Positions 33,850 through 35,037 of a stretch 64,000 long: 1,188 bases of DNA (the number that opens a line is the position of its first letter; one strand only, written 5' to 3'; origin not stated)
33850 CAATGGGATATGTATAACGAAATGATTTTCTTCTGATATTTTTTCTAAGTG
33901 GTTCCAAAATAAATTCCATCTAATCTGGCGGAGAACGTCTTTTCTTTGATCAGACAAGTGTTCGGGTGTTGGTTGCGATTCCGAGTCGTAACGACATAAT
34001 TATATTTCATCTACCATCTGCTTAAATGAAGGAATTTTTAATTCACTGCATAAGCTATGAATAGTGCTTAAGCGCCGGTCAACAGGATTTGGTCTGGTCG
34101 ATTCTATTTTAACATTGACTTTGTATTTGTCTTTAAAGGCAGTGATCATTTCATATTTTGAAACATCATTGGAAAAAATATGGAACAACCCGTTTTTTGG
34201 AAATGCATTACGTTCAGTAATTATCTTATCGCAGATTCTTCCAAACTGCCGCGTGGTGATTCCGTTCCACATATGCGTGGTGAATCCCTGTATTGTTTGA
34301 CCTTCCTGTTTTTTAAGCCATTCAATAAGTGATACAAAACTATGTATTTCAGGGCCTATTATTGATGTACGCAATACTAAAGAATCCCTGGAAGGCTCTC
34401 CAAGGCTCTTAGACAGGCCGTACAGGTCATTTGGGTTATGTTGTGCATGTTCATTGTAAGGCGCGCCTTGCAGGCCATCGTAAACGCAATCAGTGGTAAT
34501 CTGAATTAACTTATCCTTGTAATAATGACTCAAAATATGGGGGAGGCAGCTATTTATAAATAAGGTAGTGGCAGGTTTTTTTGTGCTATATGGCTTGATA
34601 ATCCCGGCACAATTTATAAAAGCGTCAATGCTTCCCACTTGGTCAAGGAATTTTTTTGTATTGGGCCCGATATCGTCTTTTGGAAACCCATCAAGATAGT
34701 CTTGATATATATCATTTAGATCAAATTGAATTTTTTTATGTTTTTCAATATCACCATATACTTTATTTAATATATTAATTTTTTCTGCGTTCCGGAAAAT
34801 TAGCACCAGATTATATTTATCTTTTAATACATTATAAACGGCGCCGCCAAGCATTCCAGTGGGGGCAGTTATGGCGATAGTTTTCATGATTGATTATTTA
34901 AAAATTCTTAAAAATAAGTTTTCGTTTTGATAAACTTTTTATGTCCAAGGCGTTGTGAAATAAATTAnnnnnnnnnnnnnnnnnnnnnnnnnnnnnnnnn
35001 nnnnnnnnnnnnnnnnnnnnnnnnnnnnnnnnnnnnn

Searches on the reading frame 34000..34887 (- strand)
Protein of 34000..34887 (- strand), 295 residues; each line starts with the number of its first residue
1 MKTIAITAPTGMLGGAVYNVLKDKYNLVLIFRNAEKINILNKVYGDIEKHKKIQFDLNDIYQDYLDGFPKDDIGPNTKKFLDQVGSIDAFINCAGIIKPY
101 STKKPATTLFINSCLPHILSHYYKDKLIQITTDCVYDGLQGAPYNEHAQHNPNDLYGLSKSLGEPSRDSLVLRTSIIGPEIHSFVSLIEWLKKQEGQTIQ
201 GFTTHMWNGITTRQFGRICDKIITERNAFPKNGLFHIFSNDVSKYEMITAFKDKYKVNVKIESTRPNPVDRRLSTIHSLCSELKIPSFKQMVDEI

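Call 9: search_protein_families(library=ncbifam, proteins=[window:34000-34887:-], max_evalue=0.01)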
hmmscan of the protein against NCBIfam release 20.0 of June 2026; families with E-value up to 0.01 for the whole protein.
window:34000-34887:- (295 aa): 2 families
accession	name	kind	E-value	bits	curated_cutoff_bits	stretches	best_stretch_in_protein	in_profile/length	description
TIGR01214.1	rmlD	equivalog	2.3e-12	46.6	224.05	1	123-265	91-237/285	dTDP-4-dehydrorhamnose reductase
NF006073.0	PRK08219.1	equivalog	0.0089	15.8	218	0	2-99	4-84/227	SDR family oxidoreductase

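Call 10: search_protein_families(library=pfam, proteins=[window:34000-34887:-], max_evalue=0.01)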
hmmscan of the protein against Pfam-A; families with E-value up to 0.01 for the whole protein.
window:34000-34887:- (295 aa): 3 families
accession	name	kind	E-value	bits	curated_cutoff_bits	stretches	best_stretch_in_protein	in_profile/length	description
PF04321.23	RmlD_sub_bind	-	7.2e-13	48.7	27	1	123-269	92-241/287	RmlD substrate binding domain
PF01370.27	Epimerase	-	9e-06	25.7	20.9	1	10-164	7-150/240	NAD dependent epimerase/dehydratase family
PF16363.11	GDP_Man_Dehyd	-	0.009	15.9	27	0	123-163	120-160/332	GDP-mannose 4,6 dehydratase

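Call 12: find_homologous_proteins(query=window:34000-34887:-, max_evalue=0.001)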
Query window:34000-34887:- (295 aa): 2503 proteins with E <= 0.001 among 2856 candidates; the best 120 are listed.
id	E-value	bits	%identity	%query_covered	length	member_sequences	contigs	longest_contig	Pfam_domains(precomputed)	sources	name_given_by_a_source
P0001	2.1e-199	679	100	100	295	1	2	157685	PF04321.24,PF01370.28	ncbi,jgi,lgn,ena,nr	ncbi:sugar nucleotide-binding protein [Patescibacteria group bacterium]|nr:sugar nucleotide-binding 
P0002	2.0e-141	488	69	100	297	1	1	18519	PF04321.24,PF01370.28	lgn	-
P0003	5.4e-136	471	66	100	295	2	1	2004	PF04321.24,PF01370.28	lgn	-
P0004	1.7e-135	469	67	100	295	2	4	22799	PF04321.24,PF01370.28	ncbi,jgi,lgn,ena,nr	ncbi:MAG TPA: sugar nucleotide-binding protein [Patescibacteria group bacterium]|nr:sugar nucleotide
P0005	5.9e-134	464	67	100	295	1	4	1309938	PF04321.24,PF01370.28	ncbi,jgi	ncbi:MAG: sugar nucleotide-binding protein [Candidatus Kerfeldbacteria bacterium]|jgi:dTDP-4-dehydro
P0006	6.4e-134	464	68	96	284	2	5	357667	PF04321.24,PF01370.28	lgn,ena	-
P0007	2.1e-129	449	66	100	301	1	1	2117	PF04321.24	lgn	-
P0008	3.8e-129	448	66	100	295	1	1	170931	PF04321.24,PF01370.28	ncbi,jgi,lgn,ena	ncbi:MAG: sugar nucleotide-binding protein [Patescibacteria group bacterium]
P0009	4.2e-126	438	64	100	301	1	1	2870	PF04321.24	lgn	-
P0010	1.3e-125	437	63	100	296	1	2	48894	PF04321.24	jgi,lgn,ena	jgi:dTDP-4-dehydrorhamnose reductase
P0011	1.1e-123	430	63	96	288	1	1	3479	PF04321.24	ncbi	-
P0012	1.9e-123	429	64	96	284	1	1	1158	PF04321.24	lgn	-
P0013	1.1e-122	427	60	100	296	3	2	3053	PF04321.24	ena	-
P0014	1.3e-122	427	60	100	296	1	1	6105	PF04321.24,PF01370.28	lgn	-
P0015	3.4e-121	422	61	99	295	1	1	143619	PF04321.24,PF01370.28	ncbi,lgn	-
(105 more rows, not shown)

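Call 14: find_encoding_contigs(protein=P0001, flank=6000, max_places=6)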
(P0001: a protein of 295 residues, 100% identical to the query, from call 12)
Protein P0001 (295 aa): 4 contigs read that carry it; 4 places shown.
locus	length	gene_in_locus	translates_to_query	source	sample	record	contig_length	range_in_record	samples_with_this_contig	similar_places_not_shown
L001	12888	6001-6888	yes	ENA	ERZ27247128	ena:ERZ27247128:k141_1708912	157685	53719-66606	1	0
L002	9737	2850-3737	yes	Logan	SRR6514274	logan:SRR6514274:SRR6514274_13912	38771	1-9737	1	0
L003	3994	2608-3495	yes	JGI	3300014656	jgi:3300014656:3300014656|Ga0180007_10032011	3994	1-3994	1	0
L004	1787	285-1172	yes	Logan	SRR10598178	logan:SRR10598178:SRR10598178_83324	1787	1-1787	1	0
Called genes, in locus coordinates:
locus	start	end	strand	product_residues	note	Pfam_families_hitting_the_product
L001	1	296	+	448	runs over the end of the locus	PF01943:Polysacc_synt, PF13440:Polysacc_synt_3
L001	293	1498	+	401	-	PF13439:Glyco_transf_4, PF20706:GT4-conflict (weak), PF00534:Glycos_transf_1, PF13692:Glyco_trans_1_4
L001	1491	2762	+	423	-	PF00534:Glycos_transf_1, PF13692:Glyco_trans_1_4 (weak)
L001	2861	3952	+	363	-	PF02350:Epimerase_2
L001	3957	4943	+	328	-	PF00106:adh_short (weak), PF01073:3Beta_HSD, PF01370:Epimerase, PF02719:Polysacc_synt_2, PF04321:RmlD_sub_bind, PF07993:NAD_binding_4, PF16363:GDP_Man_Dehyd, PF13460:NAD_binding_10, +2 more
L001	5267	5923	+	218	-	PF13489:Methyltransf_23, PF05175:MTS (weak), PF13847:Methyltransf_31, PF08241:Methyltransf_11, PF08242:Methyltransf_12, PF13649:Methyltransf_25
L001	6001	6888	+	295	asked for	PF01370:Epimerase (weak), PF04321:RmlD_sub_bind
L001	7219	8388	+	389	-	PF00534:Glycos_transf_1, PF13692:Glyco_trans_1_4, PF13524:Glyco_trans_1_2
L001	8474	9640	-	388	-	PF13439:Glyco_transf_4, PF13579:Glyco_trans_4_4 (weak), PF13477:Glyco_trans_4_2 (weak), PF00534:Glycos_transf_1, PF13692:Glyco_trans_1_4, PF13524:Glyco_trans_1_2 (weak)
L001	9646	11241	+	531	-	-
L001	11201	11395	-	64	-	-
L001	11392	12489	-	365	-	PF20706:GT4-conflict, PF00534:Glycos_transf_1, PF13692:Glyco_trans_1_4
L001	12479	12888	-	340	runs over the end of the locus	PF13439:Glyco_transf_4, PF13579:Glyco_trans_4_4 (weak), PF20706:GT4-conflict (weak), PF00534:Glycos_transf_1, PF13692:Glyco_trans_1_4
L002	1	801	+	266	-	?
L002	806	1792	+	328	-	PF00106:adh_short (weak), PF01073:3Beta_HSD, PF01370:Epimerase, PF02719:Polysacc_synt_2, PF04321:RmlD_sub_bind, PF07993:NAD_binding_4, PF16363:GDP_Man_Dehyd, PF13460:NAD_binding_10, +2 more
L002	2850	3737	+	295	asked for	PF01370:Epimerase (weak), PF04321:RmlD_sub_bind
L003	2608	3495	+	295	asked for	PF01370:Epimerase (weak), PF04321:RmlD_sub_bind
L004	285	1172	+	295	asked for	PF01370:Epimerase (weak), PF04321:RmlD_sub_bind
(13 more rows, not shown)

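Call 15: find_encoding_contigs(protein=P0005, flank=6000, max_places=4)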
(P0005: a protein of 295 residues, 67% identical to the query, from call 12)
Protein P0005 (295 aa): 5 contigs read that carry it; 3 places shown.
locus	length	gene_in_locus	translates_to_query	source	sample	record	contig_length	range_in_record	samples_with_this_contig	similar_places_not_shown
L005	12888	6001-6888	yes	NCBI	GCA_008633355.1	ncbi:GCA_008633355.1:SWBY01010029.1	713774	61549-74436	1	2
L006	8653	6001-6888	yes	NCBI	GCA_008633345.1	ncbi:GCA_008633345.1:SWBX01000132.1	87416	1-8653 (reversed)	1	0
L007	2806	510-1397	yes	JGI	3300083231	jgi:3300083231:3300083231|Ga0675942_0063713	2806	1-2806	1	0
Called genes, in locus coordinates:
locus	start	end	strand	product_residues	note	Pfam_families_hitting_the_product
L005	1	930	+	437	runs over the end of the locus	PF13439:Glyco_transf_4, PF00534:Glycos_transf_1, PF13692:Glyco_trans_1_4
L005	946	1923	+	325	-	PF01073:3Beta_HSD, PF01370:Epimerase, PF02719:Polysacc_synt_2, PF04321:RmlD_sub_bind (weak), PF07993:NAD_binding_4, PF13460:NAD_binding_10, PF16363:GDP_Man_Dehyd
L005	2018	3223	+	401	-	PF13439:Glyco_transf_4 (faint), PF00534:Glycos_transf_1, PF13692:Glyco_trans_1_4, PF13524:Glyco_trans_1_2 (weak), PF20706:GT4-conflict (weak)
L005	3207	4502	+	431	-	PF00534:Glycos_transf_1, PF13692:Glyco_trans_1_4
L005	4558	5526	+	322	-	PF01370:Epimerase, PF04321:RmlD_sub_bind, PF16363:GDP_Man_Dehyd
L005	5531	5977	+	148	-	PF00908:dTDP_sugar_isom, PF05523:FdtA, PF14667:Polysacc_synt_C (weak)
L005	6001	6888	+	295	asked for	PF01370:Epimerase (weak), PF04321:RmlD_sub_bind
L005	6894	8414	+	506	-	-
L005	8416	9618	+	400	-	PF02350:Epimerase_2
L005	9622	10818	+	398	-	-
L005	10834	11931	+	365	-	PF00534:Glycos_transf_1 (weak), PF26337:Gtf3_C (weak)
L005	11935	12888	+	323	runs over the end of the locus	PF00535:Glycos_transf_2, PF13641:Glyco_tranf_2_3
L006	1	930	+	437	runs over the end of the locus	PF13439:Glyco_transf_4, PF00534:Glycos_transf_1, PF13692:Glyco_trans_1_4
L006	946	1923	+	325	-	PF01073:3Beta_HSD, PF01370:Epimerase, PF02719:Polysacc_synt_2, PF04321:RmlD_sub_bind (weak), PF07993:NAD_binding_4, PF13460:NAD_binding_10, PF16363:GDP_Man_Dehyd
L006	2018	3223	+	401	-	PF13439:Glyco_transf_4 (faint), PF00534:Glycos_transf_1, PF13692:Glyco_trans_1_4, PF13524:Glyco_trans_1_2 (weak), PF20706:GT4-conflict (weak)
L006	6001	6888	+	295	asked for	PF01370:Epimerase (weak), PF04321:RmlD_sub_bind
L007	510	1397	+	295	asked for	PF01370:Epimerase (weak), PF04321:RmlD_sub_bind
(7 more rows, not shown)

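Call 19: find_encoding_contigs(protein=P0002, flank=6000, max_places=2)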
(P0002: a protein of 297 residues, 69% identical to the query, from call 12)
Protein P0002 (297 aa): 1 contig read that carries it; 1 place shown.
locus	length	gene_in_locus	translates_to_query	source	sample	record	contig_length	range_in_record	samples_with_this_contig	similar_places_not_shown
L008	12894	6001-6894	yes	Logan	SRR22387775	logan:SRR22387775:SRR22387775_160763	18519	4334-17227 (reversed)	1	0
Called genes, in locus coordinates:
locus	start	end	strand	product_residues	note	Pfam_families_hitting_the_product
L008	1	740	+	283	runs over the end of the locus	PF05050:Methyltransf_21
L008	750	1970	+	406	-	PF13439:Glyco_transf_4 (faint), PF20706:GT4-conflict, PF00534:Glycos_transf_1, PF13692:Glyco_trans_1_4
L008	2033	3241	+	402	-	PF13579:Glyco_trans_4_4, PF13439:Glyco_transf_4, PF00534:Glycos_transf_1, PF13692:Glyco_trans_1_4, PF20706:GT4-conflict (weak), PF13524:Glyco_trans_1_2 (weak)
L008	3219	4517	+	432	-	PF13439:Glyco_transf_4 (faint), PF13692:Glyco_trans_1_4 (weak)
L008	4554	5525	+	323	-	PF01073:3Beta_HSD (weak), PF01370:Epimerase, PF04321:RmlD_sub_bind, PF16363:GDP_Man_Dehyd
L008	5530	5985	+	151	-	PF00908:dTDP_sugar_isom, PF05523:FdtA, PF14667:Polysacc_synt_C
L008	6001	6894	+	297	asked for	PF01370:Epimerase (weak), PF04321:RmlD_sub_bind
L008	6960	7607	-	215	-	-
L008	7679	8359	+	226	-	-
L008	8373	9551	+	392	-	PF07690:MFS_1, PF05978:UNC-93, PF07690:MFS_1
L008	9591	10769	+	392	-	PF02350:Epimerase_2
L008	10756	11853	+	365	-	PF26337:Gtf3_C (weak)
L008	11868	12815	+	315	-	PF00535:Glycos_transf_2, PF13641:Glyco_tranf_2_3, PF13632:Glyco_trans_2_3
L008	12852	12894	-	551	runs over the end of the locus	-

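Call 20: find_encoding_contigs(protein=P0004, flank=6000, max_places=2)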
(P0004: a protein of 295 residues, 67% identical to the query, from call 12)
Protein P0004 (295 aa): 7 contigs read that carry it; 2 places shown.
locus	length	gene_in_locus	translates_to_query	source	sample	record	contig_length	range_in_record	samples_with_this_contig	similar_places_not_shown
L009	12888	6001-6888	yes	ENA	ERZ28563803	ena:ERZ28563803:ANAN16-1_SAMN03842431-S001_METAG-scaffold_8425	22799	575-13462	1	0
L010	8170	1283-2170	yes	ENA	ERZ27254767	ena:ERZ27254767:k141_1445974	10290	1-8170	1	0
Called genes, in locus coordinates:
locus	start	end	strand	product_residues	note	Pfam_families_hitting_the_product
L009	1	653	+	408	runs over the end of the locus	?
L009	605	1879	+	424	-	PF13439:Glyco_transf_4, PF13579:Glyco_trans_4_4, PF20706:GT4-conflict (faint), PF00534:Glycos_transf_1, PF13692:Glyco_trans_1_4, PF13524:Glyco_trans_1_2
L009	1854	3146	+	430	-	-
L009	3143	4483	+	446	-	PF00070:Pyr_redox (faint), PF01266:DAO, PF06039:Mqo (weak), PF07992:Pyr_redox_2 (faint)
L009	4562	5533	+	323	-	PF01073:3Beta_HSD (weak), PF01370:Epimerase, PF04321:RmlD_sub_bind, PF16363:GDP_Man_Dehyd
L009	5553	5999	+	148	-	PF00908:dTDP_sugar_isom, PF05523:FdtA, PF14667:Polysacc_synt_C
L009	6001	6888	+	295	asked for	PF01370:Epimerase (weak), PF04321:RmlD_sub_bind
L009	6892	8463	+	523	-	-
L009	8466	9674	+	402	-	PF02350:Epimerase_2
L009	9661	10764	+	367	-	PF26337:Gtf3_C (weak)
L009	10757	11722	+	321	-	PF13641:Glyco_tranf_2_3, PF00535:Glycos_transf_2, PF13632:Glyco_trans_2_3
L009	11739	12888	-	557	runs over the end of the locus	-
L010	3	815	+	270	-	?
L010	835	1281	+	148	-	PF00908:dTDP_sugar_isom, PF05523:FdtA, PF14667:Polysacc_synt_C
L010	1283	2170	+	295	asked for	PF01370:Epimerase (weak), PF04321:RmlD_sub_bind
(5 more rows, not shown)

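Call 21: find_encoding_contigs(protein=P0006, flank=6000, max_places=2)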
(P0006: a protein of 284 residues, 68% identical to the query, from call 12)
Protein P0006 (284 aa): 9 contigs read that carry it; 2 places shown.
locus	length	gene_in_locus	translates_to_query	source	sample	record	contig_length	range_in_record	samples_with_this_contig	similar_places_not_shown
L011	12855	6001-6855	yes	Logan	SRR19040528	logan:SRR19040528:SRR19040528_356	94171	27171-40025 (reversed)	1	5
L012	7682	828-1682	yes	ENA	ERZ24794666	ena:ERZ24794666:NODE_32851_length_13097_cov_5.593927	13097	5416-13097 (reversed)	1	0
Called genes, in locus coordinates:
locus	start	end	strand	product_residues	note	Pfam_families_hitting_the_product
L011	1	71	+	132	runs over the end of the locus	PF07760:DUF1616 (weak)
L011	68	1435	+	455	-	PF01943:Polysacc_synt, PF13440:Polysacc_synt_3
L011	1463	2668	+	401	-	PF13439:Glyco_transf_4, PF13579:Glyco_trans_4_4, PF20706:GT4-conflict (weak), PF00534:Glycos_transf_1, PF13692:Glyco_trans_1_4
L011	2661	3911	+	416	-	PF13692:Glyco_trans_1_4 (weak)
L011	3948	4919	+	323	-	PF01073:3Beta_HSD (weak), PF01370:Epimerase, PF04321:RmlD_sub_bind, PF16363:GDP_Man_Dehyd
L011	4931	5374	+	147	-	PF00908:dTDP_sugar_isom, PF05523:FdtA, PF14667:Polysacc_synt_C (weak)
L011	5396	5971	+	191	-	PF13489:Methyltransf_23, PF13847:Methyltransf_31 (weak), PF13649:Methyltransf_25, PF08241:Methyltransf_11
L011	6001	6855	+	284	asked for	PF01370:Epimerase (weak), PF04321:RmlD_sub_bind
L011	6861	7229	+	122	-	-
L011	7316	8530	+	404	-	PF02350:Epimerase_2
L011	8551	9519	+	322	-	PF00106:adh_short (faint), PF01073:3Beta_HSD, PF01370:Epimerase, PF02719:Polysacc_synt_2, PF04321:RmlD_sub_bind (weak), PF13460:NAD_binding_10, PF16363:GDP_Man_Dehyd, PF07993:NAD_binding_4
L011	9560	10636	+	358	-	PF13439:Glyco_transf_4 (faint), PF00534:Glycos_transf_1, PF13692:Glyco_trans_1_4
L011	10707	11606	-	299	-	PF01370:Epimerase, PF16363:GDP_Man_Dehyd, PF02719:Polysacc_synt_2 (weak)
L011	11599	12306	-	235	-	PF00483:NTP_transferase, PF12804:NTP_transf_3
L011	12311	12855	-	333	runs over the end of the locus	PF01073:3Beta_HSD, PF01370:Epimerase, PF02719:Polysacc_synt_2, PF04321:RmlD_sub_bind, PF05368:NmrA, PF07993:NAD_binding_4, PF16363:GDP_Man_Dehyd, PF13460:NAD_binding_10, +1 more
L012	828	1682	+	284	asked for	PF01370:Epimerase (weak), PF04321:RmlD_sub_bind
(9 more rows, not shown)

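Call 22: find_encoding_contigs(protein=P0008, flank=6000, max_places=2)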
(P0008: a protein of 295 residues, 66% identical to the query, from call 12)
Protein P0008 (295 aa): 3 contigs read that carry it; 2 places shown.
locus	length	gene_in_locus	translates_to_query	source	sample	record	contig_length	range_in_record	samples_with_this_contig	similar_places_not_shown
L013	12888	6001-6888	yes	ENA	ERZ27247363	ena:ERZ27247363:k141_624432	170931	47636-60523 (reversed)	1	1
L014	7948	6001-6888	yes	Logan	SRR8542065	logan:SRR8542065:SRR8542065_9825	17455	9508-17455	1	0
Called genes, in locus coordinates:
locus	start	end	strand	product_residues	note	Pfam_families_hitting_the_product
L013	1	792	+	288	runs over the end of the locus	PF05050:Methyltransf_21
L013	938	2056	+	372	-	PF13439:Glyco_transf_4 (weak), PF00534:Glycos_transf_1, PF13692:Glyco_trans_1_4, PF20706:GT4-conflict (weak)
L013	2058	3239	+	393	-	PF00534:Glycos_transf_1 (weak)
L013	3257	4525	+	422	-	-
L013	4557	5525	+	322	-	PF01073:3Beta_HSD (weak), PF01370:Epimerase, PF04321:RmlD_sub_bind, PF16363:GDP_Man_Dehyd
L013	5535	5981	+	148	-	PF00908:dTDP_sugar_isom, PF05523:FdtA, PF14667:Polysacc_synt_C (weak)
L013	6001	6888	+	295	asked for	PF01370:Epimerase (faint), PF04321:RmlD_sub_bind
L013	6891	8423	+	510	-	-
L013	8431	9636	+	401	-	PF02350:Epimerase_2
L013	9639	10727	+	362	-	PF02350:Epimerase_2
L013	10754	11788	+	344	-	PF13439:Glyco_transf_4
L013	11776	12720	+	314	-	PF00535:Glycos_transf_2, PF10111:Glyco_tranf_2_2, PF13641:Glyco_tranf_2_3 (weak), PF13506:Glyco_transf_21 (weak)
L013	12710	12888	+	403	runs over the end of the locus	PF13439:Glyco_transf_4, PF00534:Glycos_transf_1, PF13692:Glyco_trans_1_4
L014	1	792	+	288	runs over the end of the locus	PF05050:Methyltransf_21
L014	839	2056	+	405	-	PF13439:Glyco_transf_4 (weak), PF00534:Glycos_transf_1, PF13692:Glyco_trans_1_4, PF20706:GT4-conflict (weak)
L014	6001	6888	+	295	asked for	PF01370:Epimerase (faint), PF04321:RmlD_sub_bind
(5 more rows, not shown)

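Call 57: search_solved_structures(query=window:34000-34887:-, max_evalue=0.001)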
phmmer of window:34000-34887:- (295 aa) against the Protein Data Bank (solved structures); distinct sequences matched with E-value up to 0.001: 2.
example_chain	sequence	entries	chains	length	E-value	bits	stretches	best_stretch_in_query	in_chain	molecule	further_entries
2ggs_A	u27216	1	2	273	1.3e-10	44.2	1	124-259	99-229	273aa long hypothetical dTDP-4-dehydrorhamnose reductase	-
5u9c_A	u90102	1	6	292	0.00024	23.6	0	3-49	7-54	dTDP-4-dehydrorhamnose Reductase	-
